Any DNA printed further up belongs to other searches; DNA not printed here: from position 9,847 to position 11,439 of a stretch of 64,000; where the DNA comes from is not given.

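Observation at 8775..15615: Fused DUF1537 acid-sugar kinase::PdxA-family dehydrogenase, clustered with a ThrC-like enzyme, a DapA-like aldolase and an orphan SBP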

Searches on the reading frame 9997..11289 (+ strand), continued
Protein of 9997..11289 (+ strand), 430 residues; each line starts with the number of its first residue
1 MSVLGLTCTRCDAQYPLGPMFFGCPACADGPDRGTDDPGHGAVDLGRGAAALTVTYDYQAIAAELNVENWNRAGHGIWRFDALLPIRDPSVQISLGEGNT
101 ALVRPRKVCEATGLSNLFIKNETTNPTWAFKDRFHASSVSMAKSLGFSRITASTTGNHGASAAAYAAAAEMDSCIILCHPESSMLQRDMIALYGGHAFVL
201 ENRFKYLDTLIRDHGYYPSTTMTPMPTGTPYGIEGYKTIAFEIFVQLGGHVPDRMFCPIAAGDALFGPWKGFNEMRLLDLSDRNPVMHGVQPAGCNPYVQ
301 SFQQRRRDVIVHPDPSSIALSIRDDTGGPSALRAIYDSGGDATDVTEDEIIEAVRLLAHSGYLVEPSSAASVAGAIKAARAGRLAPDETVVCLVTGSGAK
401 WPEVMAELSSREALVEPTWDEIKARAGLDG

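Call 33: find_encoding_contigs(protein=P0094, flank=7000, max_places=1)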
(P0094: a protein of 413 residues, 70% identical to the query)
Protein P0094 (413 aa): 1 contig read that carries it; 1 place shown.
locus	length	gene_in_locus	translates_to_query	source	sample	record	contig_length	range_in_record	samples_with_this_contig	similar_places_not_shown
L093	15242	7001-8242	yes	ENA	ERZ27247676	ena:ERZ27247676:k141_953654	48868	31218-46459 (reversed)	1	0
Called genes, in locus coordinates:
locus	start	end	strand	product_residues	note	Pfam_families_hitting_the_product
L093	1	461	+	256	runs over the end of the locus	-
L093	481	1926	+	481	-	PF13174:TPR_6 (faint), PF13646:HEAT_2 (weak)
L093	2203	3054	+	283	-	PF11838:ERAP1_C (faint), PF13646:HEAT_2 (weak)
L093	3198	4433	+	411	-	PF00155:Aminotran_1_2, PF00266:Aminotran_5 (weak)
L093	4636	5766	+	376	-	PF06452:CBM9_1 (weak), PF19313:DUF5916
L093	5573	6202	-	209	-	PF01699:Na_Ca_ex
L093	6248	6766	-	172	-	-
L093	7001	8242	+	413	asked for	PF00291:PALP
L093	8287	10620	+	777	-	PF07005:SBD_N, PF17042:NBD_C, PF04166:PdxA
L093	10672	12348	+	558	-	PF00496:SBP_bac_5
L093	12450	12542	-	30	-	-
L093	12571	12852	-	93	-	PF00216:Bac_DNA_binding, PF18291:HU-HIG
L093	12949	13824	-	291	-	PF25145:NfeD1b_N, PF01343:Peptidase_S49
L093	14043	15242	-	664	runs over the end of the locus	PF01464:SLT, PF23577:LysM_RLK (faint), PF01476:LysM, PF23473:LysM3_LYK4_5 (faint), PF01476:LysM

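Call 40: find_related_loci(query=A2, collection=metagenome_contigs, flank=6000)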
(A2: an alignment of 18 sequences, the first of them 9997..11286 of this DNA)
Query A2 (430 aa) in metagenome_contigs; peptide patterns used: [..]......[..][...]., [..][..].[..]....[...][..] (x = any residue, [..] = any of these).
600 stretches matched a pattern (row limit reached: there are more); 511 encode a relative of the query (tblastn E <= 1e-3); the best 80 are kept; 80 distinct loci.
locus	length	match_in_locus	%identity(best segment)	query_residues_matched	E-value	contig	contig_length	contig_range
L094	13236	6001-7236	73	1-428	0e+0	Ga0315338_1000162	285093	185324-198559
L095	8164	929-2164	68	1-428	0e+0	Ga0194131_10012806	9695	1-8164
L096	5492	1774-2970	48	6-423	2e-128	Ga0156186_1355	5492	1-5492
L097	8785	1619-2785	49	5-417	2e-112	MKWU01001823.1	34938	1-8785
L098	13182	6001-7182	46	1-417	2e-110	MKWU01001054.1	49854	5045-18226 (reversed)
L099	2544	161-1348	47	1-420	2e-112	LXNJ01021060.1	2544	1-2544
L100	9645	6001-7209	43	6-423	2e-95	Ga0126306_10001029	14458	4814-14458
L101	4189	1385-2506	43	52-423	9e-88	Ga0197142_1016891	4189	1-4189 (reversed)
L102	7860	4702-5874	38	6-418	5e-83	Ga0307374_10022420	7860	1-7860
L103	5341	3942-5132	38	6-418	2e-79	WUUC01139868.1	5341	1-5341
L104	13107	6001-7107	38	1-402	3e-77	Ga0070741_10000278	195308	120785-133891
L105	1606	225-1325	39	1-407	5e-80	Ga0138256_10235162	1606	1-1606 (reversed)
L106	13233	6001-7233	39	3-427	3e-75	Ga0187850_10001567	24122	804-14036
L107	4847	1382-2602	37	3-422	2e-75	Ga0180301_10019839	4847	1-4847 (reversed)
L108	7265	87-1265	35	6-425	8e-73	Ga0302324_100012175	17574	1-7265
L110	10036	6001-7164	39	6-423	2e-72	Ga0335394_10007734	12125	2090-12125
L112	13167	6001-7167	36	3-406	5e-67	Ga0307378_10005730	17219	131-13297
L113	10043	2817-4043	36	6-422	1e-66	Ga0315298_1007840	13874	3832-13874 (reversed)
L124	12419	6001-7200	37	6-420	4e-61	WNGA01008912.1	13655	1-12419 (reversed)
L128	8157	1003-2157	36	3-402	6e-60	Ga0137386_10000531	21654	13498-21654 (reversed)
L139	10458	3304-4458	35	3-402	4e-58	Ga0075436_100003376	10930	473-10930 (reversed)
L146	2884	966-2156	34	8-426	2e-56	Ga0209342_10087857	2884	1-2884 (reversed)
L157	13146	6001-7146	35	3-402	1e-54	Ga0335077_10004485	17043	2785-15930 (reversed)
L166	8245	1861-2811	37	93-409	2e-53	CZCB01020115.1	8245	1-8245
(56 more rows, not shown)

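Call 43: search_protein_families(library=pfam, proteins=[L124:4808-5830:-, L107:163-1359:+, L112:10655-11443:+, L139:8845-9819:+, L157:9111-10637:-, L166:3411-4583:+, L128:2655-4280:+, L146:83-850:-, L110:4207-5028:+, L113:6474-7763:+], max_evalue=0.00001)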
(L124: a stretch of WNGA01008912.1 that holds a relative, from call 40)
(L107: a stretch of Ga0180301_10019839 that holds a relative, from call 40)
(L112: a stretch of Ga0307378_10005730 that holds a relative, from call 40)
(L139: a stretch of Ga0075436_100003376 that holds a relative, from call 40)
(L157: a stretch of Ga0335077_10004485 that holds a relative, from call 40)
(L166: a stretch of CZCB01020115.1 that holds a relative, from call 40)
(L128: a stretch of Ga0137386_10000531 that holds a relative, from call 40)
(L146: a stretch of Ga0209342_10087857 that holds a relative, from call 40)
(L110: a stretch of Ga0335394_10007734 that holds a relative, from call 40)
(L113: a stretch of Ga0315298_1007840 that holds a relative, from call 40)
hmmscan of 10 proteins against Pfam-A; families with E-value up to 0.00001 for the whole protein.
L124:4808-5830:- (340 aa): 1 family
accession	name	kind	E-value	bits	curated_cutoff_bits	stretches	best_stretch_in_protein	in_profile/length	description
PF00296.26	Bac_luciferase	-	5.5e-59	200.5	27.9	1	18-306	24-312/314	Luciferase-like monooxygenase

L107:163-1359:+ (398 aa): 2 families
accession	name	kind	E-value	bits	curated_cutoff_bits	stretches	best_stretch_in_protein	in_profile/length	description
PF00557.29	Peptidase_M24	-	6.7e-49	166.9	23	1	179-380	1-208/208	Metallopeptidase family M24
PF01321.24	Creatinase_N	-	1.1e-13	52.2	22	1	6-172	3-128/128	Creatinase/Prolidase N-terminal domain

L112:10655-11443:+ (262 aa): 3 families
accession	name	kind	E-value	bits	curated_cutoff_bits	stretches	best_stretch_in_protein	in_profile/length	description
PF00005.33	ABC_tran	-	3.7e-30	105.7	25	1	28-188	2-137/137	ABC transporter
PF12399.14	BCA_ABC_TP_C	-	2.1e-13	50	25.5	1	238-259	2-23/27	Branched-chain amino acid ATP-binding cassette transporter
PF13304.12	AAA_21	-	3.6e-08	34.2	27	0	39-59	1-21/304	AAA domain, putative AbiEii toxin, Type IV TA system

L139:8845-9819:+ (324 aa): 0 families

L157:9111-10637:- (508 aa): 0 families

L166:3411-4583:+ (390 aa): 2 families
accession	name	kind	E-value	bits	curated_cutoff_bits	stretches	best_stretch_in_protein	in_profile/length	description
PF01546.33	Peptidase_M20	-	1.2e-37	130.3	24.6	1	79-386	1-205/206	Peptidase family M20/M25/M40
PF07687.19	M20_dimer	-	1.7e-24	86.3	21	1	181-287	1-103/107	Peptidase dimerisation domain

L128:2655-4280:+ (541 aa): 0 families

L146:83-850:- (255 aa): 2 families
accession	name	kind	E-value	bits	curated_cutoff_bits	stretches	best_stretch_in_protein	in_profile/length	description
PF07155.17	ECF-ribofla_trS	-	1.7e-27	96.9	26.7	1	7-151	2-146/172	ECF-type riboflavin transporter, S component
PF12822.12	ECF_trnsprt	-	6.3e-06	26.7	30.7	1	11-163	2-157/169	ECF transporter, substrate-specific component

L110:4207-5028:+ (273 aa): 1 family
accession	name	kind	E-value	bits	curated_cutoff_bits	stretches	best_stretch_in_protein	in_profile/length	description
PF02633.19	Creatininase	-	3.9e-67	226.6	31.3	1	10-251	2-237/238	Creatinine amidohydrolase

L113:6474-7763:+ (429 aa): 3 families
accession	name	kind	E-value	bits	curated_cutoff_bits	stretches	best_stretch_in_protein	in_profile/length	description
PF13458.12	Peripla_BP_6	-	7.9e-50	170.9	31.7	1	43-396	1-336/343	Periplasmic binding protein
PF13433.12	Peripla_BP_5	-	2.4e-16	60.2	27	1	44-124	1-78/363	Periplasmic binding protein domain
PF01094.35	ANF_receptor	-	1.5e-10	41.1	25.4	1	72-255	11-186/353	Receptor family ligand binding region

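Call 57: search_protein_families(library=ncbifam, proteins=[P0103, P0112, P0146, P0151, P0162, P0185, P0192, P0095, P0122, P0172], max_evalue=1e-40)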
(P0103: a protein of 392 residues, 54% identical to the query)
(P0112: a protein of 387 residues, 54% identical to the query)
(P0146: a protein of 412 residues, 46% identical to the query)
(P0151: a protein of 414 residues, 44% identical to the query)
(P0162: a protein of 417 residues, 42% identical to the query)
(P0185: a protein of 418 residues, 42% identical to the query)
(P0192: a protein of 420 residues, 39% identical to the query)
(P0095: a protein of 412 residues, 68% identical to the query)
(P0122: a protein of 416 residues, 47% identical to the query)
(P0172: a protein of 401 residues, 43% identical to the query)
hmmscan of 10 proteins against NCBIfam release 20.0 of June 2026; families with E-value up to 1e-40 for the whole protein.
P0103 (392 aa): 4 families
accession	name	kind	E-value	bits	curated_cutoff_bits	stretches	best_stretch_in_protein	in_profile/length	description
NF006050.0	PRK08197.1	equivalog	1.2e-66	225.2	303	1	4-373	7-390/406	threonine synthase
NF004170.0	PRK05638.1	equivalog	9.8e-58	195.7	421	1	6-367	2-358/442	threonine synthase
TIGR00260.1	thrC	equivalog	1.5e-42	146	167.1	1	49-368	1-339/340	threonine synthase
NF004996.0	PRK06381.1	equivalog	1.9e-41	142.1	266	1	70-363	14-317/319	threonine synthase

P0112 (387 aa): 3 families
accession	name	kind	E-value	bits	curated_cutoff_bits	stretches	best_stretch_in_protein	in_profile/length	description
NF006050.0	PRK08197.1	equivalog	2.7e-62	210.9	303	1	5-368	8-390/406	threonine synthase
NF004170.0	PRK05638.1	equivalog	9.7e-47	159.5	421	1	6-361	2-357/442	threonine synthase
NF005035.0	PRK06450.1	equivalog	6.4e-42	143.6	301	1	7-361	5-336/338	threonine synthase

P0146 (412 aa): 3 families
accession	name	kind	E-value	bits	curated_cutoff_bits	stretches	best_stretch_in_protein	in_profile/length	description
NF006050.0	PRK08197.1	equivalog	8.6e-72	242.1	303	1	5-385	8-391/406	threonine synthase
NF004170.0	PRK05638.1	equivalog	1.1e-52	179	421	1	6-378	2-358/442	threonine synthase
TIGR00260.1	thrC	equivalog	7.2e-42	143.7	167.1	0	57-156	1-104/340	threonine synthase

P0151 (414 aa): 3 families
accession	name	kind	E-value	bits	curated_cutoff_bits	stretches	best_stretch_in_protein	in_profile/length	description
NF006050.0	PRK08197.1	equivalog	4.7e-78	262.7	303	1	6-391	9-389/406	threonine synthase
NF004170.0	PRK05638.1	equivalog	2.3e-51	174.8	421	1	7-386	3-358/442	threonine synthase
NF004996.0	PRK06381.1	equivalog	7.9e-43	146.7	266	1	82-380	14-315/319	threonine synthase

P0162 (417 aa): 3 families
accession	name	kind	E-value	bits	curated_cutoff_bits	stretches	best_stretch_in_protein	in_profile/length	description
NF006050.0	PRK08197.1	equivalog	2.5e-69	234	303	1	4-394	6-390/406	threonine synthase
NF004170.0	PRK05638.1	equivalog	1.7e-63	214.7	421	1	7-388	2-358/442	threonine synthase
NF004996.0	PRK06381.1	equivalog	2.4e-45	154.9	266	1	83-382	14-315/319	threonine synthase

P0185 (418 aa): 2 families
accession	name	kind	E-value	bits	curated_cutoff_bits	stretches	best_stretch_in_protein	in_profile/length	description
NF006050.0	PRK08197.1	equivalog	7.3e-63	212.7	303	1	3-387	8-388/406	threonine synthase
NF004170.0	PRK05638.1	equivalog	2.6e-59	200.9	421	1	5-383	3-358/442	threonine synthase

P0192 (420 aa): 3 families
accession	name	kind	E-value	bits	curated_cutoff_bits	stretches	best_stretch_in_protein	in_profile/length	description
NF006050.0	PRK08197.1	equivalog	1.3e-66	225.1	303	1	15-392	8-391/406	threonine synthase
NF004170.0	PRK05638.1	equivalog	6.9e-54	183.1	421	1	17-384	3-357/442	threonine synthase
NF004996.0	PRK06381.1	equivalog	5.4e-43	147.2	266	1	89-381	15-317/319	threonine synthase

P0095 (412 aa): 3 families
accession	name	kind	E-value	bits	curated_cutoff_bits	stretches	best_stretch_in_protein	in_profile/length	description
NF006050.0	PRK08197.1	equivalog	5.4e-74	249.4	303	1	3-395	6-394/406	threonine synthase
NF004170.0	PRK05638.1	equivalog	1.2e-55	188.8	421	1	8-385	4-358/442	threonine synthase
TIGR00260.1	thrC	equivalog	4.5e-45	154.3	167.1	1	61-387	1-340/340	threonine synthase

P0122 (416 aa): 2 families
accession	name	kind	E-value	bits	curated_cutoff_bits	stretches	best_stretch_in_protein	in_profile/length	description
NF006050.0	PRK08197.1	equivalog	6.3e-79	265.6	303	1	8-395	6-394/406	threonine synthase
NF004170.0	PRK05638.1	equivalog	3.2e-61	207.2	421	1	11-384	2-357/442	threonine synthase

P0172 (401 aa): 4 families
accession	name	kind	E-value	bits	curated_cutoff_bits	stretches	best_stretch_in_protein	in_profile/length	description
NF006050.0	PRK08197.1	equivalog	6.4e-70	236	303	1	4-390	8-393/406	threonine synthase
NF004170.0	PRK05638.1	equivalog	1.3e-62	211.8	421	1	5-380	2-357/442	threonine synthase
TIGR00260.1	thrC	equivalog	7.9e-50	169.9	167.1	1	57-382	1-339/340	threonine synthase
NF004996.0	PRK06381.1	equivalog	5.4e-45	153.8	266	1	77-376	14-316/319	threonine synthase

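Call 69: predict_structure(alignment_id=A2)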
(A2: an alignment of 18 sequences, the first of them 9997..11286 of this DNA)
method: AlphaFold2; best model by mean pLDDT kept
length: 430 residues; sequences in the alignment: 18
mean_pLDDT: 90.0   pTM: 0.90
mean pLDDT of the five models: 90.0, 88.8, 88.3, 87.2, 85.3
residues with pLDDT >= 90: 303; 70-90: 98; 50-70: 14; < 50: 15
segments of 3 or more residues with pLDDT < 50: 33-46
pLDDT, mean of each block of 10 residues (from residue 1): 79 92 85 45 54 92 87 83 93 95 97 97 93 97 97 91 97 95 90 94 89 93 79 97 96 96 94 96 97 96 92 91 88 95 98 97 94 98 96 86 81 87 82
secondary structure, 60 per line:
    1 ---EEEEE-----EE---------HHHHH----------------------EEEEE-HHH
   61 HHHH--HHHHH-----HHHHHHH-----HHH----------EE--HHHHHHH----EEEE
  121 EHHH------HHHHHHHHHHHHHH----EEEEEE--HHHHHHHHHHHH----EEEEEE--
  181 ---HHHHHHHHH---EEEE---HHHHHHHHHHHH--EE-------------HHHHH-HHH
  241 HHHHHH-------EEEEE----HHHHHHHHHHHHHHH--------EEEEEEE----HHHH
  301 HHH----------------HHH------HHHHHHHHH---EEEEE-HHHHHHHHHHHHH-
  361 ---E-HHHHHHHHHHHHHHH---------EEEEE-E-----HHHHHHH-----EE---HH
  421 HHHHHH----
elements in order: E4-8 H25-29 E52-56 H58-64 H67-71 H77-83 H106-112 E117-121 H131-144 E149-154 H157-168 E173-178 H184-192 E196-199 H203-214 H232-236 H238-246 E254-258 H263-277 E286-292 H297-303 H329-337 E341-345 H347-359 H366-380 E390-394 H402-408 H419-426
